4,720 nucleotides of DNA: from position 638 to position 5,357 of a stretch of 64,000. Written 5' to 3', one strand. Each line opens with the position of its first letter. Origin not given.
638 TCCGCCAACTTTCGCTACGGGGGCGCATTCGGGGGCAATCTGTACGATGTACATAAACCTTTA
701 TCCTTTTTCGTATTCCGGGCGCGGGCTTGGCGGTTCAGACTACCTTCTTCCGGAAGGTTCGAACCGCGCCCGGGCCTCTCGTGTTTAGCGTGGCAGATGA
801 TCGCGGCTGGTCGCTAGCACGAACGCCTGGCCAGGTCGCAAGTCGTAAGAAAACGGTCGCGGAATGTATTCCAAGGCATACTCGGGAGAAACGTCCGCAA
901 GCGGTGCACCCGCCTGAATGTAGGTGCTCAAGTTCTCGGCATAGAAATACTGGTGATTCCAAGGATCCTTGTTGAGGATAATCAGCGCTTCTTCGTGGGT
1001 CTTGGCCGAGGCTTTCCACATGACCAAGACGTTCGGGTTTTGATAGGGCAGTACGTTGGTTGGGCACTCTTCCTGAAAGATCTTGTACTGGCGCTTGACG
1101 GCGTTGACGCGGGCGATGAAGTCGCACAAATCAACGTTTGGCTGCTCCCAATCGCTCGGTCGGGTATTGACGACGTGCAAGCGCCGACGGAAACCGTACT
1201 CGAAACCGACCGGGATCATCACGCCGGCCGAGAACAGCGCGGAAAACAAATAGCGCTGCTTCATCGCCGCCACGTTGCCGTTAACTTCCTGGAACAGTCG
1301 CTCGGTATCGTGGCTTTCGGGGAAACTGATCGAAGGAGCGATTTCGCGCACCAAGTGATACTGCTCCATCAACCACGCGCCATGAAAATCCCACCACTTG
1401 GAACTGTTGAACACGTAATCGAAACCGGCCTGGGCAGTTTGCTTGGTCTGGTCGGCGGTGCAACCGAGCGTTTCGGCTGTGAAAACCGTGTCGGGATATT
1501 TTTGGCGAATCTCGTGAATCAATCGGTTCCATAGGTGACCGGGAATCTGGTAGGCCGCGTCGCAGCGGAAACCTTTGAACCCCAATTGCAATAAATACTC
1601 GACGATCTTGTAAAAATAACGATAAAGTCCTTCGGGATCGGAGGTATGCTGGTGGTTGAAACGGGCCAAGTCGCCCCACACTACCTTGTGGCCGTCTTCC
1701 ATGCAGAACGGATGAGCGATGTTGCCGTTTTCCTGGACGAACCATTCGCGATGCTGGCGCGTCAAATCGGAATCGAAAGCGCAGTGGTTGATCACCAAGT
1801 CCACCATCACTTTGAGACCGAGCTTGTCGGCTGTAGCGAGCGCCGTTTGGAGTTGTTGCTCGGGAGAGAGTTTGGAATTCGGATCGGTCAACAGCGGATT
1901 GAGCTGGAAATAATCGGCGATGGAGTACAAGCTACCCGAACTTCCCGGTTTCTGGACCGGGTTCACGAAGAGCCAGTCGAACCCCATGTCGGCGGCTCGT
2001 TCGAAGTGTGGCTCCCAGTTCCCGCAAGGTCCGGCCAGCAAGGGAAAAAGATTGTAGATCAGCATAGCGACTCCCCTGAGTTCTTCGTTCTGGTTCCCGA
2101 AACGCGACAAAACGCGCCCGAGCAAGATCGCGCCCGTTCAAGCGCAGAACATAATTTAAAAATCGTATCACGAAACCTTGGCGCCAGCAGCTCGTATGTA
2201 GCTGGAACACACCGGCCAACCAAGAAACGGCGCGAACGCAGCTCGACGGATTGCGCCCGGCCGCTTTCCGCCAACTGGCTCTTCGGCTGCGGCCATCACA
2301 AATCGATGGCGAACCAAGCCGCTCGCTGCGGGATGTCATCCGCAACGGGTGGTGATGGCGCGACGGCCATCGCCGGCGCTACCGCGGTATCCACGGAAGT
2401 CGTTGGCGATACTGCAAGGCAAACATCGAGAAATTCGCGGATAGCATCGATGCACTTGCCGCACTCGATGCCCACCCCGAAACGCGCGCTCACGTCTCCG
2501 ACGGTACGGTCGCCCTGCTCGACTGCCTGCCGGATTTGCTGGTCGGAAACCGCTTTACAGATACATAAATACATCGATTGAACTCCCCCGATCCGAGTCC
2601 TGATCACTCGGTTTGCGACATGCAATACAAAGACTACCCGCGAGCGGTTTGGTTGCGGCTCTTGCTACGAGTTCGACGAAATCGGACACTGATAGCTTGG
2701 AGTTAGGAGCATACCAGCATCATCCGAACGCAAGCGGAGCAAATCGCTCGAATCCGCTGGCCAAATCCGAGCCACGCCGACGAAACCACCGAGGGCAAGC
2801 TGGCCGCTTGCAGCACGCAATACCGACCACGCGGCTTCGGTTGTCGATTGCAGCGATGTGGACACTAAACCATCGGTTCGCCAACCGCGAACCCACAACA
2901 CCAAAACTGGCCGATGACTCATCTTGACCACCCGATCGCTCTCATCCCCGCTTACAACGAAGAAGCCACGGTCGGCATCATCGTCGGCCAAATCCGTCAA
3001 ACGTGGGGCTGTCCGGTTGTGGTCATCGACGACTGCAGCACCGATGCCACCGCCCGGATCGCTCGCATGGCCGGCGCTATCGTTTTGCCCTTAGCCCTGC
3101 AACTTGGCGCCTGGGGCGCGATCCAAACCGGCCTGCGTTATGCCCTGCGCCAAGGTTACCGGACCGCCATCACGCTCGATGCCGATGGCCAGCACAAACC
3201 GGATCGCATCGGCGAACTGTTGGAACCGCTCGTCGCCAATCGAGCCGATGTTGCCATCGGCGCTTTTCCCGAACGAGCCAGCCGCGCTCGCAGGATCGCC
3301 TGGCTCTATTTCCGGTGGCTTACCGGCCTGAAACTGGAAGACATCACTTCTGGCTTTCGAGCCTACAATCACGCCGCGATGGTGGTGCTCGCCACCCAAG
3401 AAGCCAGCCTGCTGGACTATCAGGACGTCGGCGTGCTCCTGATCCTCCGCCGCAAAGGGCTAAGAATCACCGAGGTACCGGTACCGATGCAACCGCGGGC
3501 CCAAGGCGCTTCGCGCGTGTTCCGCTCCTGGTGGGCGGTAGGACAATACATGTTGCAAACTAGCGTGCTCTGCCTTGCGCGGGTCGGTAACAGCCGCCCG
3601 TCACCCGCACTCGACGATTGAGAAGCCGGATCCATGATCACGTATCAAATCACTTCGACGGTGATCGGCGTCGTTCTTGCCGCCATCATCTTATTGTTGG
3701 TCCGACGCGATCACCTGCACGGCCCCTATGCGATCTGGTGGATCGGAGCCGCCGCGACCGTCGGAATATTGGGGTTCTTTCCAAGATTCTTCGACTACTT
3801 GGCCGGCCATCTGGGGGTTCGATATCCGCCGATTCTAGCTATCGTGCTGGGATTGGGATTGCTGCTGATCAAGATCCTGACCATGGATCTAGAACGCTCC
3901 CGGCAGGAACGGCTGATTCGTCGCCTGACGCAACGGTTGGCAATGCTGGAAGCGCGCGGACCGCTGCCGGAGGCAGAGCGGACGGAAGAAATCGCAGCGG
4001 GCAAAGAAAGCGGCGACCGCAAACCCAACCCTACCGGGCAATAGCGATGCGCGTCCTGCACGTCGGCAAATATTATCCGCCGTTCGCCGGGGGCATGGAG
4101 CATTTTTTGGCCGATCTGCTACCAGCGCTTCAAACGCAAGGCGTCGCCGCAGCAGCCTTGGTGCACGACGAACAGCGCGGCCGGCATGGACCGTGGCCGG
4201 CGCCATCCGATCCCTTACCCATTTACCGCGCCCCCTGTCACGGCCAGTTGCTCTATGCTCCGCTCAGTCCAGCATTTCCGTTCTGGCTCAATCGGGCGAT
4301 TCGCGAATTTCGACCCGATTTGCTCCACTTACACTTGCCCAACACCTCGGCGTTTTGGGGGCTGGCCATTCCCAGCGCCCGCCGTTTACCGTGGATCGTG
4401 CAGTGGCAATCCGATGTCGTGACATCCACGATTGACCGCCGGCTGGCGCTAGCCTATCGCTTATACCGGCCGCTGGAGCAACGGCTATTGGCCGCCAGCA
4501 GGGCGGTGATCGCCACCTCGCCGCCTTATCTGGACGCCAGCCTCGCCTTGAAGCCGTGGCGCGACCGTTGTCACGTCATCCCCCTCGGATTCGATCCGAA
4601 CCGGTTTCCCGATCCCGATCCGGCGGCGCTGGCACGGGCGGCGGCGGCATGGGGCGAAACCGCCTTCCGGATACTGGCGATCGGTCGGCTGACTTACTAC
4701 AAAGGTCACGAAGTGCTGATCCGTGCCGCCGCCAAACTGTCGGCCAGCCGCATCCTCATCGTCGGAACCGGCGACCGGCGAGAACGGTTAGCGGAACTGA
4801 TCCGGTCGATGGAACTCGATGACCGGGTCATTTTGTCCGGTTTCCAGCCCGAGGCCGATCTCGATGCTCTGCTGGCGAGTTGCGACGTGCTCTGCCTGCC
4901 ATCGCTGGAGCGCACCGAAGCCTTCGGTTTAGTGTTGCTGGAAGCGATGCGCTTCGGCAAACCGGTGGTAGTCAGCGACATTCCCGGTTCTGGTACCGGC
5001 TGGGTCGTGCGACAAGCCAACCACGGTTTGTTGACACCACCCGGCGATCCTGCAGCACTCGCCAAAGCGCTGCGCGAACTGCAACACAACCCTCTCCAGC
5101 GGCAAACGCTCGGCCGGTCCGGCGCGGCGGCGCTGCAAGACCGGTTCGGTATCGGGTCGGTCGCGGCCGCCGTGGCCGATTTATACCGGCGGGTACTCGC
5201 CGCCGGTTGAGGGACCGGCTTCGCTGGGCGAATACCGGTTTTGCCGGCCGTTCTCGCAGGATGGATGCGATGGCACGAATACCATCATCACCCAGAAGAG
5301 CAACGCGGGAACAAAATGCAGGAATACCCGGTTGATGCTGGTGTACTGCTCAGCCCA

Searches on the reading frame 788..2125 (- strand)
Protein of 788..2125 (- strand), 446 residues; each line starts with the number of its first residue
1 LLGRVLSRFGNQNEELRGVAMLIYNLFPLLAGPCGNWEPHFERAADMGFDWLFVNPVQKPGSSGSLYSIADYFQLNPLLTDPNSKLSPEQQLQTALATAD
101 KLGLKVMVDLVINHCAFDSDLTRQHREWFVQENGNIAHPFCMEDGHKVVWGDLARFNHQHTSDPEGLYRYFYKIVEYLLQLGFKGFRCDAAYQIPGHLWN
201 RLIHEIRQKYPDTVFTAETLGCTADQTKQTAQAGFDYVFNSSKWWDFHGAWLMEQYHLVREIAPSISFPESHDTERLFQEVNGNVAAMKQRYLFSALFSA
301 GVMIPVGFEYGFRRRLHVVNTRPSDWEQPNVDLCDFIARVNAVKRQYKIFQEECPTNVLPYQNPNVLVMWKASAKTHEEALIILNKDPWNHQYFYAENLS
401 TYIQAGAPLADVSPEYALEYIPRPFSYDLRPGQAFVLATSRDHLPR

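Call 59: search_protein_families(library=pfam, proteins=[window:788-2125:-], max_evalue=0.001)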
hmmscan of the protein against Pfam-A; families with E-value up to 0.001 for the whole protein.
window:788-2125:- (446 aa): 2 families
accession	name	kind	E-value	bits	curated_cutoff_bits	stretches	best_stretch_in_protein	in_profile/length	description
PF14701.12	hDGE_amylase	-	3e-18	66.6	27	1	28-127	15-115/439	Glycogen debranching enzyme, glucanotransferase domain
PF00128.31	Alpha-amylase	-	7e-13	49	22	1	46-213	30-202/446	Alpha amylase, catalytic domain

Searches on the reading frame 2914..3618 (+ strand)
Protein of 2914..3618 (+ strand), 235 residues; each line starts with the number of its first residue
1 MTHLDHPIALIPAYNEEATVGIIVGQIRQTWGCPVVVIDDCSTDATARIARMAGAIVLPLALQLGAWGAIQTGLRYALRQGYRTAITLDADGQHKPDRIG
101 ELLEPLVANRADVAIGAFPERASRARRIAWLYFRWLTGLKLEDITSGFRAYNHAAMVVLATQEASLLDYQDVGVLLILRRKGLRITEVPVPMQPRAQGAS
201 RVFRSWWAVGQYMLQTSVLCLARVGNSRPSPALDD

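Call 59: search_protein_families(library=pfam, proteins=[window:2914-3618:+], max_evalue=0.001)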
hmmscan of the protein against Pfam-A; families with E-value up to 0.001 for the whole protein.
window:2914-3618:+ (235 aa): 1 family
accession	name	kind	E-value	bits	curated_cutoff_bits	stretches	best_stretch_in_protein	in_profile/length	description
PF00535.33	Glycos_transf_2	-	3.9e-19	69.6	23.3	1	10-133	3-130/168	Glycosyl transferase family 2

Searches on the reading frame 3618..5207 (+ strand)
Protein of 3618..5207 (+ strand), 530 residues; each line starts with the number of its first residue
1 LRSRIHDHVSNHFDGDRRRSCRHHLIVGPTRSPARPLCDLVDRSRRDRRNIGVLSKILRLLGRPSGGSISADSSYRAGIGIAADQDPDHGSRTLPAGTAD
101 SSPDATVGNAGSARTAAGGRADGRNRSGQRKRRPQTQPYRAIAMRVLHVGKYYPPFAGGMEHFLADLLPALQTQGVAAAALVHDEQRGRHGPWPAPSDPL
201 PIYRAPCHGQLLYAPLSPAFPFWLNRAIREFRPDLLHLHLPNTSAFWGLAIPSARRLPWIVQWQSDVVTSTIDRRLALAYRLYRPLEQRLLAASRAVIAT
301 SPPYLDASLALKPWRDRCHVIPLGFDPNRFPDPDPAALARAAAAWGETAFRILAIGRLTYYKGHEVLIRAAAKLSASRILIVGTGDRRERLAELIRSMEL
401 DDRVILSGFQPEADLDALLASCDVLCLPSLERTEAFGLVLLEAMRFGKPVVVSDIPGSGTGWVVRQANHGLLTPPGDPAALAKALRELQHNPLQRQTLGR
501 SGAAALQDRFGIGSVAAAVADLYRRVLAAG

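Call 59: search_protein_families(library=pfam, proteins=[window:3618-5207:+], max_evalue=0.001)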
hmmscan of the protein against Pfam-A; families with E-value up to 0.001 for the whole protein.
window:3618-5207:+ (530 aa): 6 families
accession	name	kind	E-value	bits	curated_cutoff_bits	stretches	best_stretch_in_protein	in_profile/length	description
PF00534.26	Glycos_transf_1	-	6e-37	127.3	26.4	1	342-501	8-168/172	Glycosyl transferases group 1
PF13692.12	Glyco_trans_1_4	-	1.3e-33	116.7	27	1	350-490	2-141/142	Glycosyl transferases group 1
PF13579.12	Glyco_trans_4_4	-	2.4e-22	80.4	29.7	1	158-324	1-158/158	Glycosyl transferase 4-like domain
PF13439.12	Glyco_transf_4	-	2.6e-18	67.1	28.5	1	158-329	2-170/170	Glycosyltransferase Family 4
PF20706.3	GT4-conflict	-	4.1e-10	39.6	26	1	318-461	174-317/385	Family 4 Glycosyltransferase in conflict systems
PF13477.12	Glyco_trans_4_2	-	0.00026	21.6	23.4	1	224-301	66-139/139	Glycosyl transferase 4-like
